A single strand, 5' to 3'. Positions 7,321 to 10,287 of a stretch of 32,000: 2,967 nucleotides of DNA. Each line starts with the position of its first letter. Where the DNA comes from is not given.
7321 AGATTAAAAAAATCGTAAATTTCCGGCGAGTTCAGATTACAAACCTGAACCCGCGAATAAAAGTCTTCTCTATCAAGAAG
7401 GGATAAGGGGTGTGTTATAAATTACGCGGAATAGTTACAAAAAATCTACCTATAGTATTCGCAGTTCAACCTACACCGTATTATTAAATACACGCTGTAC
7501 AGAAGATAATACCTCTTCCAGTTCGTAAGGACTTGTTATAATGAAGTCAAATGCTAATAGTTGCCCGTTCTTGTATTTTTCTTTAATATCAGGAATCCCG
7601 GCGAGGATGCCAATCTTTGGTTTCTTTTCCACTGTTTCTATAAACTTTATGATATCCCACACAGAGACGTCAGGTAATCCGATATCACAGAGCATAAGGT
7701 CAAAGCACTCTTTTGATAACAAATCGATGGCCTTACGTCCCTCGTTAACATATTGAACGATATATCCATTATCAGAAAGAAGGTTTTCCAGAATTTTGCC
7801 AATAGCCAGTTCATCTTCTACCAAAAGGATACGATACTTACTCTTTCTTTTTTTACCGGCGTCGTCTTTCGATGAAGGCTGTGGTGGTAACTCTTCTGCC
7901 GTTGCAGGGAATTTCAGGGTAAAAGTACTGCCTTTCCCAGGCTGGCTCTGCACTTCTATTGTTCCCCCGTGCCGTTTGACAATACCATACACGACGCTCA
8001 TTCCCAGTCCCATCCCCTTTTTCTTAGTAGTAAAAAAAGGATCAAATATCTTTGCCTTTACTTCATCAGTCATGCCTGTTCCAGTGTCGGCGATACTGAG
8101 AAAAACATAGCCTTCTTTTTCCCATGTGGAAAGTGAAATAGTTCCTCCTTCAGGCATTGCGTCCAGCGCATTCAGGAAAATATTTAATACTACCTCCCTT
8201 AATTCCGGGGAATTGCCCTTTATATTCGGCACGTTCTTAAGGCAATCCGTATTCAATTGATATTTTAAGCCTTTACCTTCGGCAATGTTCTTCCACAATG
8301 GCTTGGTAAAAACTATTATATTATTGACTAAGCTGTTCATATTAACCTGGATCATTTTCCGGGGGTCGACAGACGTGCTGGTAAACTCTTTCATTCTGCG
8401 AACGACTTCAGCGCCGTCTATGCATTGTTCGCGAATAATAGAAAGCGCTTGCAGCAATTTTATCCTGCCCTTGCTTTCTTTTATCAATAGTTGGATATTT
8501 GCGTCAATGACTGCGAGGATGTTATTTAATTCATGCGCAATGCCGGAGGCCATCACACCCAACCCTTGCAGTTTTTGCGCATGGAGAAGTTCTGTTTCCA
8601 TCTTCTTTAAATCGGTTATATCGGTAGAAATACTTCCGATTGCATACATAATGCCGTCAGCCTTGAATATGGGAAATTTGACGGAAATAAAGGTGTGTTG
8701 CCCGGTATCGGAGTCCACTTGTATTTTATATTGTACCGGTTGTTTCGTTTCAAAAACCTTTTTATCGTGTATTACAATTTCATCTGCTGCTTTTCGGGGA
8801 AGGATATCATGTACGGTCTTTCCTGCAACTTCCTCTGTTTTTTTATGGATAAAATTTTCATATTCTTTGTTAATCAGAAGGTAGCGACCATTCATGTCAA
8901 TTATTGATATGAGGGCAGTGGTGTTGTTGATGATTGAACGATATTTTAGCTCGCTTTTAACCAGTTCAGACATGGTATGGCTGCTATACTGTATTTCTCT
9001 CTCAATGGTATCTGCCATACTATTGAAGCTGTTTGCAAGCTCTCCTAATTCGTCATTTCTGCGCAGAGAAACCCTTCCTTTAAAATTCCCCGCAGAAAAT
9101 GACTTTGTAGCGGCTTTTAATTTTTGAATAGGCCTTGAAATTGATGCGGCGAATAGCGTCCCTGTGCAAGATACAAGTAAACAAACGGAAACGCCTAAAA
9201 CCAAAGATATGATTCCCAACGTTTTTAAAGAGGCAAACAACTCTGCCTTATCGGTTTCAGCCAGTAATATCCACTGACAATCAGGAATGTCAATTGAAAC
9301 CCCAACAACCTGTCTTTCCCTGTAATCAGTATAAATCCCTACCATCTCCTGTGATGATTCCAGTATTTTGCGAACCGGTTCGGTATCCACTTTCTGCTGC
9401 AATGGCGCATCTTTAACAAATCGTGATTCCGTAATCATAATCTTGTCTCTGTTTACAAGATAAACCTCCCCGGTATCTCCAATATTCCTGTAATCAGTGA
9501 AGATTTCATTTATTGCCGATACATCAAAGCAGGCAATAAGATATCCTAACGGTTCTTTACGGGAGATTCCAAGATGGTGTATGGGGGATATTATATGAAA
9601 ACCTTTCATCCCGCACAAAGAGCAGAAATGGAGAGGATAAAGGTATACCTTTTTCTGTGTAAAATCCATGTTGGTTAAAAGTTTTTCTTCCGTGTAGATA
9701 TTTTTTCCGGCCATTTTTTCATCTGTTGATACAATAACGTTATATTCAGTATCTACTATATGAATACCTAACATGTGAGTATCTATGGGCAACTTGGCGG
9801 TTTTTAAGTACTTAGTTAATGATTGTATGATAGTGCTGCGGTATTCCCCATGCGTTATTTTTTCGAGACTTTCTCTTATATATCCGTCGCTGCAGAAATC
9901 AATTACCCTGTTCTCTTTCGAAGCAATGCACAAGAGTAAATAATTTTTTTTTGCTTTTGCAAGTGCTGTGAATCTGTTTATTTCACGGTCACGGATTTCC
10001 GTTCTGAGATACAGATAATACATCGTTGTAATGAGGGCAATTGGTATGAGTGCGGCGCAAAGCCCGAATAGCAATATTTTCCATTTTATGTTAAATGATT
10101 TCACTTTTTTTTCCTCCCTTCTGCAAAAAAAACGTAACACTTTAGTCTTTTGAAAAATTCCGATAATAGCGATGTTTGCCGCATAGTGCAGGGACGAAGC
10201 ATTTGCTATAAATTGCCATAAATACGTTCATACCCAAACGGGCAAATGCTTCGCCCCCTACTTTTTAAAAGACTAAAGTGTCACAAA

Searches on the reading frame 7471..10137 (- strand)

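Call 6: search_protein_families(library=pfam, proteins=[window:7471-10137:-], max_evalue=0.01)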
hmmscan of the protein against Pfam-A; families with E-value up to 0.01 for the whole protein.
window:7471-10137:- (888 aa): 9 families
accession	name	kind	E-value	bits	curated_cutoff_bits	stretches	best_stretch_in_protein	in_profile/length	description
PF02518.31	HATPase_c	-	2.7e-26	92.6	26.4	1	642-746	2-110/111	Histidine kinase-, DNA gyrase B-, and HSP90-like ATPase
PF00672.30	HAMP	-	8.6e-15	55.2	25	1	328-379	1-52/53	HAMP domain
PF08448.16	PAS_4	-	2.3e-13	50.8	23.1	1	405-511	3-109/110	PAS fold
PF02743.24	dCache_1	-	4.9e-12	46.3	45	1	127-292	73-238/240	Cache domain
PF00072.30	Response_reg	-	7.9e-12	45.8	30.2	1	770-866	1-97/111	Response regulator receiver domain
PF13426.13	PAS_9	-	5.1e-06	27.2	27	1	412-509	6-103/103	PAS domain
PF00989.32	PAS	-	2.8e-05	24.5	22.6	1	398-449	2-53/113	PAS fold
PF00512.31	HisKA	-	2.9e-05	24.5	26.9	1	529-586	5-61/66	His Kinase A (phospho-acceptor) domain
PF14501.12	HATPase_c_5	-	3.9e-05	24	22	1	649-732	9-91/102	GHKL domain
